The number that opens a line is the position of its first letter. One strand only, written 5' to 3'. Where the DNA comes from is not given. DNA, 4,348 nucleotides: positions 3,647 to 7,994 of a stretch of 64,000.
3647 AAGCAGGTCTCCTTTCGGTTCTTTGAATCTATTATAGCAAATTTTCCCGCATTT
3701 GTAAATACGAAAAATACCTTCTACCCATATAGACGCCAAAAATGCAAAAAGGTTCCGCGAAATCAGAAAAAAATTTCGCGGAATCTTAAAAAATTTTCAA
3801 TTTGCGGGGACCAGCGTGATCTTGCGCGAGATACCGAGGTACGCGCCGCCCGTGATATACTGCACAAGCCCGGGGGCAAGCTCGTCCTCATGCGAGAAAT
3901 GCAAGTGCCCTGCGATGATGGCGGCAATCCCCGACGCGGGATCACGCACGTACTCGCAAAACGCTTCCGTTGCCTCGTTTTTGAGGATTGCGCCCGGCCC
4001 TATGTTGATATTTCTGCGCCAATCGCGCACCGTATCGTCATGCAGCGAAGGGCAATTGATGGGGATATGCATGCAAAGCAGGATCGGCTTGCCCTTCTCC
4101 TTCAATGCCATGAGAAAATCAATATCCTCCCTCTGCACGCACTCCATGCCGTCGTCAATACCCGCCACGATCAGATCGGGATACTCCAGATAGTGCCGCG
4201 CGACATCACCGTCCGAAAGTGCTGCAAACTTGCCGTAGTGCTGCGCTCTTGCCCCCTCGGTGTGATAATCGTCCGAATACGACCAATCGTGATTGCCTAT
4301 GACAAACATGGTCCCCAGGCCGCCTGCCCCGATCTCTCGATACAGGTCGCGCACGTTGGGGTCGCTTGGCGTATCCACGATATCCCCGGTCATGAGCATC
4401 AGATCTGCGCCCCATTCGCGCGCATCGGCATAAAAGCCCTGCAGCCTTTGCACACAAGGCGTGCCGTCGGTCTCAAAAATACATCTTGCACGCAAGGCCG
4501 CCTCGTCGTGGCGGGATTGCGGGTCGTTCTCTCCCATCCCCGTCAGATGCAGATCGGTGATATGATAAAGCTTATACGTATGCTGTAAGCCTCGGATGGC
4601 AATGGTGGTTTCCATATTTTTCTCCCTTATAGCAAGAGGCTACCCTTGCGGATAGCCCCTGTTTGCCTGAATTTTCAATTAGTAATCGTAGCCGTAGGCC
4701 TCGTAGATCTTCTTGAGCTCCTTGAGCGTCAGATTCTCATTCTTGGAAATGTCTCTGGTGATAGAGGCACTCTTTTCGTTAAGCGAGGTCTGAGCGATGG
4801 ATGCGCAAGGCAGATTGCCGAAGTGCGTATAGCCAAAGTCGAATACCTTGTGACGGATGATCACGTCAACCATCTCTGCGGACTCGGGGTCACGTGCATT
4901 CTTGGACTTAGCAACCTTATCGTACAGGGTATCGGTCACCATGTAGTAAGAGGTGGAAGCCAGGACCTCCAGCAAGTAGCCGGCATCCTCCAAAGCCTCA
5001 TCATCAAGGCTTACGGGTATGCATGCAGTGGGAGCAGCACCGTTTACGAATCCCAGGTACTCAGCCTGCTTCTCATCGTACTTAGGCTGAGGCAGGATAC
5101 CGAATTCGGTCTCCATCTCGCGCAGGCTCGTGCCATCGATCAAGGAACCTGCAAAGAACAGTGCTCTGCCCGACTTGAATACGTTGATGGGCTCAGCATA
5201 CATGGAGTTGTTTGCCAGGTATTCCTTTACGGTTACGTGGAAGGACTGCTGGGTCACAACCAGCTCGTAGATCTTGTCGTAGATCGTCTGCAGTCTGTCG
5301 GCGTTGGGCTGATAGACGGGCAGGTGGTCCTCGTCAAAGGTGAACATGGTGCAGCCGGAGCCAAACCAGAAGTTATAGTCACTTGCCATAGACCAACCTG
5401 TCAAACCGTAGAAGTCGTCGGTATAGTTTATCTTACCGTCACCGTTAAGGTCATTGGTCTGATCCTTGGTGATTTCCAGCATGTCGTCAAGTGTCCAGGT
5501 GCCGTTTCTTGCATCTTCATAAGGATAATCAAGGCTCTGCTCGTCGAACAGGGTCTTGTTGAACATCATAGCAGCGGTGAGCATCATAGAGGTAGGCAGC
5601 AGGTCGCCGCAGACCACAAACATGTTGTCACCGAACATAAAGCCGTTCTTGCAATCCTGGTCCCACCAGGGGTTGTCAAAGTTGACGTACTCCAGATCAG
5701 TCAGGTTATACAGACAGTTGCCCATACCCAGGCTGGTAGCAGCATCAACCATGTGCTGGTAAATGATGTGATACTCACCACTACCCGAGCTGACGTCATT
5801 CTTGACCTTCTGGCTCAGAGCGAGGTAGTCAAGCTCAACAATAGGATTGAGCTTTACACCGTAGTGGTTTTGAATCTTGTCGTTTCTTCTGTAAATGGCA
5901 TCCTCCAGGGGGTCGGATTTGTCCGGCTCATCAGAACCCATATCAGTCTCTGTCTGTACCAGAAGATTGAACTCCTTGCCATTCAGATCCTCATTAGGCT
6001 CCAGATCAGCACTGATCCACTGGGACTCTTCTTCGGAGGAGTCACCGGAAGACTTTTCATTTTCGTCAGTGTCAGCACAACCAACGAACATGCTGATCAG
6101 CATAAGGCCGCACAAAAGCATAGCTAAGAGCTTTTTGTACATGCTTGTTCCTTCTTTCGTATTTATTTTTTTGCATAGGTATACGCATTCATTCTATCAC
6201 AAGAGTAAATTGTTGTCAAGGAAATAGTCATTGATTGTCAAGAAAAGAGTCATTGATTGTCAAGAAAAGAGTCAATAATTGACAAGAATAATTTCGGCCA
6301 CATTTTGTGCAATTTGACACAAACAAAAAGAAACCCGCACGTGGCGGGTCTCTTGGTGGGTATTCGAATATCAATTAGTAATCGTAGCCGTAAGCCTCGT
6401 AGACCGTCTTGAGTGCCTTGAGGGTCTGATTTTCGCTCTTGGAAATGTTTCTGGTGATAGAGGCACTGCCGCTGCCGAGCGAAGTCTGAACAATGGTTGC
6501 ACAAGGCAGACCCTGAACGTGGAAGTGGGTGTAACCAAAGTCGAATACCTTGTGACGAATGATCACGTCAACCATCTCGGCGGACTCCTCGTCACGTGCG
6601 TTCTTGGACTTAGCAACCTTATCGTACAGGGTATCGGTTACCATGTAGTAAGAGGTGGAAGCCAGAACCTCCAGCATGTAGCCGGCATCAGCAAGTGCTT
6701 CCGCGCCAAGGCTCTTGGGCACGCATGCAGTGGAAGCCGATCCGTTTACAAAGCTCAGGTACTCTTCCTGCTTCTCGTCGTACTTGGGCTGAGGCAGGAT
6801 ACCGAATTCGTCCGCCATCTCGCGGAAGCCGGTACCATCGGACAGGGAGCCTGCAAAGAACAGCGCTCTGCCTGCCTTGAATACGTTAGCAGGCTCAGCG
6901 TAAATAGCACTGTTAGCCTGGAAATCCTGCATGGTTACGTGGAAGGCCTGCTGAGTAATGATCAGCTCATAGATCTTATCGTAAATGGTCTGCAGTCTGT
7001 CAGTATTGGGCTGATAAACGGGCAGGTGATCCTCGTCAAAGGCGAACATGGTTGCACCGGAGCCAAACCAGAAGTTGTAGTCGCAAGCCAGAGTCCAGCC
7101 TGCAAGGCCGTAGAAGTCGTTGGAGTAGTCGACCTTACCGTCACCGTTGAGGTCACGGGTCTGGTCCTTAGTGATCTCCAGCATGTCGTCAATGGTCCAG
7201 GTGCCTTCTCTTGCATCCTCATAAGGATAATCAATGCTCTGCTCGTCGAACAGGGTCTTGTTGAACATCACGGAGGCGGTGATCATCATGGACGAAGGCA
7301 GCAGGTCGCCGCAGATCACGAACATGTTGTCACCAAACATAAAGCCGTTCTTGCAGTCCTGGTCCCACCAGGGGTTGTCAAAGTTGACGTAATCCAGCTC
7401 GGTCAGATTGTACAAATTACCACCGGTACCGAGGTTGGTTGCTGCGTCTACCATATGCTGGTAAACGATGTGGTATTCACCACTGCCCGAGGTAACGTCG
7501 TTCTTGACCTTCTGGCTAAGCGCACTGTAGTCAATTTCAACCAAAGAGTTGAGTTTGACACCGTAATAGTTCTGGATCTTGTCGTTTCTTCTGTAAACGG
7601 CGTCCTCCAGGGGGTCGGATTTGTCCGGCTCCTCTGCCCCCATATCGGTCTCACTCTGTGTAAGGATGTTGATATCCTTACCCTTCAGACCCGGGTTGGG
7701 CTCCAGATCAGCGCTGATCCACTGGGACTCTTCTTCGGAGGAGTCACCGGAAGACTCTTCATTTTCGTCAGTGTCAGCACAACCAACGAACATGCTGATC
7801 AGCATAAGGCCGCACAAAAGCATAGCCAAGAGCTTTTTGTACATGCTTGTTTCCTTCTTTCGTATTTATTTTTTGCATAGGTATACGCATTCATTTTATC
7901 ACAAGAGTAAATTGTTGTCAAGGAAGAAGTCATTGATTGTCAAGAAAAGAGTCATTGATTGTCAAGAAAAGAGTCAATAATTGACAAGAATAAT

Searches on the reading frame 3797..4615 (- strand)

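Call 9: search_protein_families(library=pfam, proteins=[window:3797-4615:-], max_evalue=0.01)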
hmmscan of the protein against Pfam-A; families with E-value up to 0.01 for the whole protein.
window:3797-4615:- (272 aa): 1 family
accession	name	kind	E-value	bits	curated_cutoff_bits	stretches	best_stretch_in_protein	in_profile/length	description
PF00149.33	Metallophos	-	5.7e-11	43.6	21.5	1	15-239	2-189/191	Calcineurin-like phosphoesterase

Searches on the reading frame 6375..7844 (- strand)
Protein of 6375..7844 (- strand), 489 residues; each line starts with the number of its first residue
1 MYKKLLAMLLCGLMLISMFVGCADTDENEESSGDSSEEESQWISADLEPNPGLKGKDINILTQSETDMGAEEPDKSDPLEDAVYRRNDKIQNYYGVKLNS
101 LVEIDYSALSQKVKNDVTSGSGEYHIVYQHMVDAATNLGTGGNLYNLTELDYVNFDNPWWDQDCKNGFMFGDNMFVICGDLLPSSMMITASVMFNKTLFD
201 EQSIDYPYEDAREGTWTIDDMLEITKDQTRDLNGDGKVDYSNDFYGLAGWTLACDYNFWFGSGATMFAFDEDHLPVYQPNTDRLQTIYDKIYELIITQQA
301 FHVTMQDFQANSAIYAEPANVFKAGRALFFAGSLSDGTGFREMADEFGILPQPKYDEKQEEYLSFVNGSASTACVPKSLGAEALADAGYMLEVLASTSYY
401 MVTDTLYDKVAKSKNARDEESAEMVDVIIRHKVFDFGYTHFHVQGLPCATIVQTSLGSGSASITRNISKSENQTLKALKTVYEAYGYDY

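Call 9: search_protein_families(library=pfam, proteins=[window:6375-7844:-], max_evalue=0.01)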
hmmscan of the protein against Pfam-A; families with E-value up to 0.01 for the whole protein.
window:6375-7844:- (489 aa): 2 families
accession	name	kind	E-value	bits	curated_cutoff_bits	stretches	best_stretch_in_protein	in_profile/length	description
PF13416.11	SBP_bac_8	-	1.6e-06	28.6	27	1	94-387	10-236/279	Bacterial extracellular solute-binding protein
PF01547.30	SBP_bac_1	-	0.0045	17.4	26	1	93-336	21-239/307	Bacterial extracellular solute-binding protein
